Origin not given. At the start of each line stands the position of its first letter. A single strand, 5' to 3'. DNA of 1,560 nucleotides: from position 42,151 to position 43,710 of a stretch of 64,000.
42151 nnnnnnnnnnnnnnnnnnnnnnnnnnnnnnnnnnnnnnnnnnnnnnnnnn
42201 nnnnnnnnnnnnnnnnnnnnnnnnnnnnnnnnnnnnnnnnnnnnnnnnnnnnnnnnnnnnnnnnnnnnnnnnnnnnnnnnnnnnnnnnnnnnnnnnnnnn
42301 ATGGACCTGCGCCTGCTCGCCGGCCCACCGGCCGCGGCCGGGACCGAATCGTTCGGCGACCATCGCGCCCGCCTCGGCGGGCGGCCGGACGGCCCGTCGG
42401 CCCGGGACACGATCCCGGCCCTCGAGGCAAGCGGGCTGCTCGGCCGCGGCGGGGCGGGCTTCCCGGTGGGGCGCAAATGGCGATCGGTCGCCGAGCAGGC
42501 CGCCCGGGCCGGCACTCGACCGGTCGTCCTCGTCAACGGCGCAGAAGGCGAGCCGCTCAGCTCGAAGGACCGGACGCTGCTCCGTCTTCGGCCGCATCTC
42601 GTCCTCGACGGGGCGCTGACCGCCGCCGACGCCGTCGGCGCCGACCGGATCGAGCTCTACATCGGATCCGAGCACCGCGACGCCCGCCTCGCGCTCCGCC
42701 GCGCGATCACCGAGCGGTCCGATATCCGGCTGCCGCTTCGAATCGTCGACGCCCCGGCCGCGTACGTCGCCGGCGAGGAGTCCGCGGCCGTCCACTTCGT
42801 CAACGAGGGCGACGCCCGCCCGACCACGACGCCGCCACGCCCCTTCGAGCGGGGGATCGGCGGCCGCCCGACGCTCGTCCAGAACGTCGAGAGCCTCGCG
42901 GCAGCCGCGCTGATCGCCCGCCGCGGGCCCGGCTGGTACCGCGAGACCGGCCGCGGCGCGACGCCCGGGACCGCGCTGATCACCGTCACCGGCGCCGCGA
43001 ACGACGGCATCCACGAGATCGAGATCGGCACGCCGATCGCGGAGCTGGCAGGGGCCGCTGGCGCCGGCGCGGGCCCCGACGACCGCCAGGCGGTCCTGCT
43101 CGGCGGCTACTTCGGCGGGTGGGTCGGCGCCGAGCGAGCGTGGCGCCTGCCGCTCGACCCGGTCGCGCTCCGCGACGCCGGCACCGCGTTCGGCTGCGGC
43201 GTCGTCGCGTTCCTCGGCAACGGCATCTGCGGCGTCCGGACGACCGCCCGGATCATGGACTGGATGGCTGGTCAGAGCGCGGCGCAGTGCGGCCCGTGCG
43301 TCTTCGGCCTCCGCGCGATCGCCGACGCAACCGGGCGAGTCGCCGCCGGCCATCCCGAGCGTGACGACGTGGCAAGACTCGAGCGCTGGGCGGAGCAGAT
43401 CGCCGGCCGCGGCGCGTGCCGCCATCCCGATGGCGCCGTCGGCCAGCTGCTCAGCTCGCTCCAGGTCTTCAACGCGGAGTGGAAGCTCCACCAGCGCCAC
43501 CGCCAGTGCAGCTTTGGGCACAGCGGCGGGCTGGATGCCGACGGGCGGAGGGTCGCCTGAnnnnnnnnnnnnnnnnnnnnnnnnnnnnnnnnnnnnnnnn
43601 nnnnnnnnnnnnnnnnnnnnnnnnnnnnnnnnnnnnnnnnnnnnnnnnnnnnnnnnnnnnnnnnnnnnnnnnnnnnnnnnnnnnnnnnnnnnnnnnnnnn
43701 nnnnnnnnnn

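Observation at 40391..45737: Compact operon that could move electrons from cytoplasmic NADH across the membrane to a flavinylated protein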

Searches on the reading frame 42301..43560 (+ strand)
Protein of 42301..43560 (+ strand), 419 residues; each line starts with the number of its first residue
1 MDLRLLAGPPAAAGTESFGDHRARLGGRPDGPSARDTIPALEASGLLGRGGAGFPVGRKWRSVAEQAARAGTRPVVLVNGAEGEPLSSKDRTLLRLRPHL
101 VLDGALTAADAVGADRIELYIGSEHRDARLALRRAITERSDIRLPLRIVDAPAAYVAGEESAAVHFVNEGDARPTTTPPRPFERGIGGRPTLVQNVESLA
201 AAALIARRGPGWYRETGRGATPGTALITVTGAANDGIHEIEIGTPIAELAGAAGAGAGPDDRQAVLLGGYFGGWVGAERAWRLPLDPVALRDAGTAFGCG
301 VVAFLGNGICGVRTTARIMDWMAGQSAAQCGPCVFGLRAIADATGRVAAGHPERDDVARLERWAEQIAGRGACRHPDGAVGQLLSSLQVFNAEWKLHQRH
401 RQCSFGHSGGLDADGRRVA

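Call 3: search_protein_families(library=pfam, proteins=[window:42301-43560:+], max_evalue=0.01)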
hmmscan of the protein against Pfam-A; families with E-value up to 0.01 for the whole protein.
window:42301-43560:+ (419 aa): 2 families
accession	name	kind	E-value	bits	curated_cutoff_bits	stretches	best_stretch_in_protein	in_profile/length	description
PF01512.22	Complex1_51K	-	1.8e-32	112.7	31.2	1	42-201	2-147/150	Nuo51 FMN-binding domain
PF10589.14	NADH_4Fe-4S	-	6.7e-16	58.4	23.5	1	315-397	3-85/85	NADH-ubiquinone oxidoreductase-F iron-sulfur binding region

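Call 5: find_encoding_contigs(protein=window:42301-43560:+, flank=10000, max_places=6)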
Protein window:42301-43560:+ (419 aa): no gene with exactly this product is on record in the collection.

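Call 6: search_protein_families(library=ncbifam, proteins=[window:42301-43560:+], max_evalue=0.01)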
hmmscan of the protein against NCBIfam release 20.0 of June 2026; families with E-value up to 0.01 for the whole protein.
window:42301-43560:+ (419 aa): 6 families
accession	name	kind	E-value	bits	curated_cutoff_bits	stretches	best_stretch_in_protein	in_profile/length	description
TIGR01959.1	nuoF_fam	equivalog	4.3e-61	206.6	558.65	1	36-395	37-407/410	NADH-quinone oxidoreductase subunit NuoF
NF010120.0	PRK13596.1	equivalog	1e-50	172.6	389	1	38-393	44-412/433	NADH-quinone oxidoreductase subunit NuoF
NF008436.0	PRK11278.1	equivalog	4.7e-37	127.9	749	1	35-395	49-423/448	NADH-quinone oxidoreductase subunit NuoF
NF003454.1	PRK05035.1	equivalog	1.3e-13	50.4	345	1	36-274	125-336/556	electron transport complex subunit RsxC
TIGR04481.1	PR_assoc_PrdC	equivalog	3.6e-12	45.8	490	1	36-178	75-206/425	proline reductase-associated electron transfer protein PrdC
TIGR01945.1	rnfC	subfamily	5.5e-12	44.9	245.95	1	35-271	122-330/435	RnfABCDGE type electron transport complex subunit C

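Call 7: find_homologous_proteins(query=window:42301-43560:+, max_evalue=1e-10)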
Query window:42301-43560:+ (419 aa): 7876 proteins with E <= 1e-10 among 8000 candidates; the best 120 are listed.
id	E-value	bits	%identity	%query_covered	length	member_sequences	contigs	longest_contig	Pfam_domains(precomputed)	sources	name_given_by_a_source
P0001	1.0e-260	883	95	100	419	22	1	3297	PF10589.15,PF01512.23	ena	-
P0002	4.7e-227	772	84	100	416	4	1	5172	PF10589.15,PF01512.23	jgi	jgi:NADH:ubiquinone oxidoreductase subunit F (NADH-binding)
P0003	8.9e-226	768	87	96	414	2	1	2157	PF10589.15,PF01512.23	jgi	jgi:NADH:ubiquinone oxidoreductase subunit F (NADH-binding)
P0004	2.4e-225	766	84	100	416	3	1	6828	PF10589.15,PF01512.23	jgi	jgi:NADH:ubiquinone oxidoreductase subunit F (NADH-binding)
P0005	1.9e-224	763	84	100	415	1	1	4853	PF10589.15,PF01512.23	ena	-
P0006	1.3e-221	754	84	100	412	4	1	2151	PF10589.15,PF01512.23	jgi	jgi:NADH:ubiquinone oxidoreductase subunit F (NADH-binding)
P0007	3.7e-221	753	83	100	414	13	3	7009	PF10589.15,PF01512.23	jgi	jgi:NADH:ubiquinone oxidoreductase subunit F (NADH-binding)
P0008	2.5e-219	746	82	100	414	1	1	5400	PF10589.15,PF01512.23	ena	-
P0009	2.5e-219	746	82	100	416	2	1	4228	PF10589.15,PF01512.23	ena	-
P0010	8.3e-217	738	82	100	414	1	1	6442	PF10589.15,PF01512.23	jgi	jgi:NADH:ubiquinone oxidoreductase subunit F (NADH-binding)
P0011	3.0e-201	687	76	100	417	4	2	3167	PF10589.15,PF01512.23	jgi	jgi:NADH:ubiquinone oxidoreductase subunit F (NADH-binding)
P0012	2.8e-193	661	75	96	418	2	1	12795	PF10589.15,PF01512.23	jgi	jgi:NADH:ubiquinone oxidoreductase subunit F (NADH-binding)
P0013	9.1e-193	659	75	96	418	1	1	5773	PF10589.15,PF01512.23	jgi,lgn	jgi:NADH:ubiquinone oxidoreductase subunit F (NADH-binding)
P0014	2.3e-192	658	73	100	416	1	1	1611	PF10589.15,PF01512.23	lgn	-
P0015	2.8e-192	657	74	96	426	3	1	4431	PF10589.15,PF01512.23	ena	-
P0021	1.2e-190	652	74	96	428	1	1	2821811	PF10589.15,PF01512.23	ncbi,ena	-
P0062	1.6e-183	628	72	100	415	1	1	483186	PF10589.15,PF01512.23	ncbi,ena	-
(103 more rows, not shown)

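Call 8: find_encoding_contigs(protein=P0021, flank=8000, max_places=2)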
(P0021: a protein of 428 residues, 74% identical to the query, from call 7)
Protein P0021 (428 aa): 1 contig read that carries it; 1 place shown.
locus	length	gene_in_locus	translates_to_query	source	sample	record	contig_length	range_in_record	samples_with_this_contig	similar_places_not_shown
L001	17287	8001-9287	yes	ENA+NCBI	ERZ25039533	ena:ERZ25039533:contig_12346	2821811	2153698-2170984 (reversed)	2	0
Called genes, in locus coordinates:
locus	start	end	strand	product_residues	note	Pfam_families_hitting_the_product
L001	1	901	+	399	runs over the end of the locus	PF01571:GCV_T, PF08669:GCV_T_C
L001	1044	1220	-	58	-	-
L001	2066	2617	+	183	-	-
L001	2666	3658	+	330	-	-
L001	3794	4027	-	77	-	-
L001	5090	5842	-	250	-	PF10517:DM13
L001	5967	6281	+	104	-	-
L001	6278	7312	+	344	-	PF02424:ApbE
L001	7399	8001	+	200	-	PF01794:Ferric_reduct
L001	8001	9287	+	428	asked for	PF01512:Complex1_51K, PF10589:NADH_4Fe-4S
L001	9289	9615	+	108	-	PF13459:Fer4_15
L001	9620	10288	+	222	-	PF00072:Response_reg, PF00486:Trans_reg_C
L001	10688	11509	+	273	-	PF00512:HisKA, PF02518:HATPase_c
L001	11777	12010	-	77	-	-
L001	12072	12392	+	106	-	-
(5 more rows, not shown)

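Call 9: find_encoding_contigs(protein=P0007, flank=8000, max_places=3)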
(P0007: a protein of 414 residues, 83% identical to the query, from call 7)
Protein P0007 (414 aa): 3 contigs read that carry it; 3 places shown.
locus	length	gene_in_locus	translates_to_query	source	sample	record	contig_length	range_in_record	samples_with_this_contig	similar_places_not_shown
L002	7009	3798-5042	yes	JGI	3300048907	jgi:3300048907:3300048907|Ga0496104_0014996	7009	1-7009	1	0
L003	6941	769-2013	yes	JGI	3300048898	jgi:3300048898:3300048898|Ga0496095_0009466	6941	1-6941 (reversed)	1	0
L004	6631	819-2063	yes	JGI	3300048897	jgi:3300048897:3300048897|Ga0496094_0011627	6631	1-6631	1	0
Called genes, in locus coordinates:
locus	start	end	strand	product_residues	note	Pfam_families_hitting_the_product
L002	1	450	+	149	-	?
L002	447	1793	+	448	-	PF00067:p450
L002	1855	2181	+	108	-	-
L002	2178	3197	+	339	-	PF02424:ApbE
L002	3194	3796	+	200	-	PF01794:Ferric_reduct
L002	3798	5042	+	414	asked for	PF01512:Complex1_51K, PF10589:NADH_4Fe-4S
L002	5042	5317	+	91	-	PF13459:Fer4_15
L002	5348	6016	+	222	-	PF00072:Response_reg, PF00486:Trans_reg_C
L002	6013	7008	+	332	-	?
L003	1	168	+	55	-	?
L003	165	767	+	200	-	PF01794:Ferric_reduct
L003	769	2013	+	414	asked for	PF01512:Complex1_51K, PF10589:NADH_4Fe-4S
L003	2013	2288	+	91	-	PF13459:Fer4_15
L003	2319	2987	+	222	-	PF00072:Response_reg, PF00486:Trans_reg_C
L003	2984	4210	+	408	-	PF00512:HisKA, PF02518:HATPase_c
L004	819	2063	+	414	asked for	PF01512:Complex1_51K, PF10589:NADH_4Fe-4S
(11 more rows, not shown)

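Call 10: find_encoding_contigs(protein=P0062, flank=8000, max_places=2)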
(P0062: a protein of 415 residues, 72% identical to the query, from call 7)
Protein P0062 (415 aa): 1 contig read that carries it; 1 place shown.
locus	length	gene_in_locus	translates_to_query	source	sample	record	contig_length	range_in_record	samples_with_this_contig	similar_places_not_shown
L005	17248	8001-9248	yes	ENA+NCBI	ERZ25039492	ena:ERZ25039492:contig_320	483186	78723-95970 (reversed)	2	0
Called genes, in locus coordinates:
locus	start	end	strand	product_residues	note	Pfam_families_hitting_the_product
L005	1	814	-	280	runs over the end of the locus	PF09754:PAC2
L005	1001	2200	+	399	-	PF01571:GCV_T, PF08669:GCV_T_C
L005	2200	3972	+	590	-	PF01266:DAO (faint), PF01946:Thi4 (faint), PF13450:NAD_binding_8, PF01593:Amino_oxidase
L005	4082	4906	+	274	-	-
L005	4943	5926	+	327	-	-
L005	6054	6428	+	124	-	-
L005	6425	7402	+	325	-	PF02424:ApbE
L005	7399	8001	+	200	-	PF01794:Ferric_reduct (weak)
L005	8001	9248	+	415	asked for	PF01512:Complex1_51K, PF10589:NADH_4Fe-4S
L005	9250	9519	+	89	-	PF13459:Fer4_15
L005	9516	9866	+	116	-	-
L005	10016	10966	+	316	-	-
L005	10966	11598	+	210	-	-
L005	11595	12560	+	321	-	PF22570:LiaF-TM (faint), PF18917:LiaI-LiaF-like_TM1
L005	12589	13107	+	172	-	PF04073:tRNA_edit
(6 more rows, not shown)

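Call 13: find_encoding_contigs(protein=P0001, flank=8000, max_places=3)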
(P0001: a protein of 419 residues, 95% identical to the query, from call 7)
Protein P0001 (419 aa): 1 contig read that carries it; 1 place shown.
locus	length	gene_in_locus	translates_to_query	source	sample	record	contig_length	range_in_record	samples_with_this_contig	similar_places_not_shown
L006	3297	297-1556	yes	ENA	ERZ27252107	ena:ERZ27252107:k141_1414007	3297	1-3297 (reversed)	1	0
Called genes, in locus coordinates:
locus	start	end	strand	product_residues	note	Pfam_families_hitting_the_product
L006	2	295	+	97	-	?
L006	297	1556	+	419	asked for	PF01512:Complex1_51K, PF10589:NADH_4Fe-4S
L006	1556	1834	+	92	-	PF13459:Fer4_15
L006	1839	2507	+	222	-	PF00072:Response_reg, PF00486:Trans_reg_C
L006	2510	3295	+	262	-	?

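Call 25: find_related_loci(query=A1, collection=genome_contigs, flank=7000)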
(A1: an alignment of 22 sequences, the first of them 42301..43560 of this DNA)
Query A1 (419 aa) in genome_contigs; peptide patterns used: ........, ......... (x = any residue, [..] = any of these).
599 stretches matched a pattern (row limit reached: there are more); 547 encode a relative of the query (tblastn E <= 1e-3); the best 80 are kept; 80 distinct loci.
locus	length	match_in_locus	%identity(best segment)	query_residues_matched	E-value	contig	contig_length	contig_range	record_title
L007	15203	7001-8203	74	1-404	0e+0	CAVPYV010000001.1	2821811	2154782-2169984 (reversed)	MAG: uncultured Chloroflexia bacterium isolate MFD04944.bin.2.33 genome assembly, contig: contig_12346, whole genome sho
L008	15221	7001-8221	73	1-410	0e+0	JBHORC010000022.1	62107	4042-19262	MAG: Chloroflexota bacterium isolate A0_4 coassembly_Ak141_496412, whole genome shotgun sequence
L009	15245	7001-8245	72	1-419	0e+0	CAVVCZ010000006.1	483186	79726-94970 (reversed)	MAG: uncultured Chloroflexia bacterium isolate MFD02242.bin.1.368 genome assembly, contig: contig_320, whole genome shot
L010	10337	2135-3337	72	2-404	1e-172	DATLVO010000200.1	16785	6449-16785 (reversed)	MAG TPA_asm: Verrucomicrobiia bacterium isolate SMAG_U13194 k141_224120, whole genome shotgun sequence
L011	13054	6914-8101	66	4-403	8e-150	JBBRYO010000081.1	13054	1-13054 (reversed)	MAG: Candidatus Limnocylindrales bacterium isolate La5_metabat2.116 La5_metabat2.116_K_1931607_L_13054_cov_48.6303, whol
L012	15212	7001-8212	62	4-407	3e-149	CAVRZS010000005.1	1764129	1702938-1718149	MAG: uncultured Chloroflexia bacterium isolate MFD02199.bin.3.67 genome assembly, contig: contig_2742, whole genome shot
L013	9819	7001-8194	65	1-403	3e-148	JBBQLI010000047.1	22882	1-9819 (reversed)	MAG: Candidatus Limnocylindrales bacterium isolate Co_metawrap_508 Cmw_508_k141_24230242_length_22882_cov_16.1013, whole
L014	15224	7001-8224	65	1-408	3e-148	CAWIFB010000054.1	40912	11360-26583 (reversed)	MAG: uncultured Chloroflexia bacterium isolate MFD01721.bin.3.303 genome assembly, contig: contig_71073, whole genome sh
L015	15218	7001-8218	60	1-406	6e-144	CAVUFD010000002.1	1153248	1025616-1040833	MAG: uncultured Chloroflexia bacterium isolate MFD04944.bin.1.277 genome assembly, contig: contig_22608, whole genome sh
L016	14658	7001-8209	61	4-418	2e-140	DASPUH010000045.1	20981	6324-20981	MAG TPA_asm: Candidatus Sulfotelmatobacter sp. isolate SMAG_U12298 k141_169737, whole genome shotgun sequence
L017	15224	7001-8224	62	1-408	2e-139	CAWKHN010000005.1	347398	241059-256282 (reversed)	MAG: uncultured Chloroflexia bacterium isolate MFD02416.bin.1.50 genome assembly, contig: contig_14647, whole genome sho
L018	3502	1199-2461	62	4-405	4e-144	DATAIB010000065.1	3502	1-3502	MAG TPA_asm: Candidatus Limnocylindrales bacterium isolate SMAG_U6872 k141_3863032, whole genome shotgun sequence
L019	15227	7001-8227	63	1-404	6e-139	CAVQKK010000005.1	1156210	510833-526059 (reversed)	MAG: uncultured Chloroflexia bacterium isolate MFD02416.bin.1.295 genome assembly, contig: contig_3631, whole genome sho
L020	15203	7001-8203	61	1-404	5e-138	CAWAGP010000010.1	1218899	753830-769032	MAG: uncultured Chloroflexia bacterium isolate MFD02416.bin.2.55 genome assembly, contig: contig_8227, whole genome shot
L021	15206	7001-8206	57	4-408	3e-137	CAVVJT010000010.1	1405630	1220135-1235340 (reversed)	MAG: uncultured Chloroflexia bacterium isolate MFD04716.bin.3.469 genome assembly, contig: contig_9938, whole genome sho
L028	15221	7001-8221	56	1-411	8e-132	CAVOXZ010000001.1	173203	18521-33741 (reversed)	MAG: uncultured Chloroflexia bacterium isolate MFD09964.bin.2.77 genome assembly, contig: contig_11724, whole genome sho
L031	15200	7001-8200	59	3-405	2e-135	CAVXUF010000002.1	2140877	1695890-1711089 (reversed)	MAG: uncultured Chloroflexia bacterium isolate MFD04651.bin.2.42 genome assembly, contig: contig_3384, whole genome shot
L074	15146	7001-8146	38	24-406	4e-60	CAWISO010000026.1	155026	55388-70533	MAG: uncultured Actinomycetota bacterium isolate MFD09603.bin.2.281 genome assembly, contig: contig_41196, whole genome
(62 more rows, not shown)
